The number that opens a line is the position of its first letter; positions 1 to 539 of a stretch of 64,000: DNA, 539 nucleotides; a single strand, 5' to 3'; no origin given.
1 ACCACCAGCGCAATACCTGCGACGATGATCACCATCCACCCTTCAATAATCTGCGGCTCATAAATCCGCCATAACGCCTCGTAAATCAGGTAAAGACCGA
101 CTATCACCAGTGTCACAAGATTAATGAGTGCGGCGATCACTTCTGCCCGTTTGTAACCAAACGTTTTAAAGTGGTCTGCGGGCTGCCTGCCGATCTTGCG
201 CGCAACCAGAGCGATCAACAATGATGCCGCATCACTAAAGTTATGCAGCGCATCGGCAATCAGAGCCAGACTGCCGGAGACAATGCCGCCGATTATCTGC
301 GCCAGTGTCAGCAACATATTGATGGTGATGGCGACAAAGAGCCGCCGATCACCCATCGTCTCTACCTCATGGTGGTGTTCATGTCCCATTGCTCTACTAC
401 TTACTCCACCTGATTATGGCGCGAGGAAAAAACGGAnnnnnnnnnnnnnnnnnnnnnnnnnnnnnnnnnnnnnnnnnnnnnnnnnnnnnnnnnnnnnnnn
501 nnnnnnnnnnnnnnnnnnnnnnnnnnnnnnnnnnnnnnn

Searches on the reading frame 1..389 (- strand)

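Call 51: search_protein_families(library=ncbifam, proteins=[window:1-389:-], max_evalue=0.001)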
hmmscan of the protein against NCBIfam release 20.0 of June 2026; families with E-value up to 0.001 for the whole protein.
window:1-389:- (129 aa): 10 families
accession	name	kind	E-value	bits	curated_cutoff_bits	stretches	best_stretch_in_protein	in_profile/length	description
TIGR01297.1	CDF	superfamily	3.8e-37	128.1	82.35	1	14-129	2-118/285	cation diffusion facilitator family transporter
NF002923.0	PRK03557.1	equivalog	3.8e-29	102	408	1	3-125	7-129/313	CDF family zinc transporter ZitB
NF033827.1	CDF_efflux_DmeF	equivalog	1.8e-16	60.4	250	1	3-128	4-130/309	CDF family Co(II)/Ni(II) efflux transporter DmeF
NF033615.1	CDF_MamM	equivalog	1.9e-15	56.8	350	1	18-121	13-122/290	magnetosome biogenesis CDF transporter MamM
NF033616.1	CDF_MamB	equivalog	9.9e-15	54.8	350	1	14-120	6-112/284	magnetosome biogenesis CDF transporter MamB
NF052602.1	Zn_efflux_Cdf31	equivalog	4.7e-12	45.9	460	1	15-127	8-126/299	CDF family zinc efflux transporter Cdf31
NF052621.1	MngEfTpMntE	equivalog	3.4e-10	39.8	500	1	25-117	14-106/293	manganese efflux transporter MntE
NF007064.0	PRK09509.1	equivalog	3.7e-10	39.3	447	1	18-129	14-126/300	CDF family cation-efflux transporter FieF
NF050169.1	CatEfflxFieF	equivalog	6.6e-09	35.4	420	1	20-127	11-119/282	cation efflux pump FieF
NF040994.1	MamV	equivalog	8.2e-08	31.7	500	1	24-105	17-102/319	CDF transporter MamV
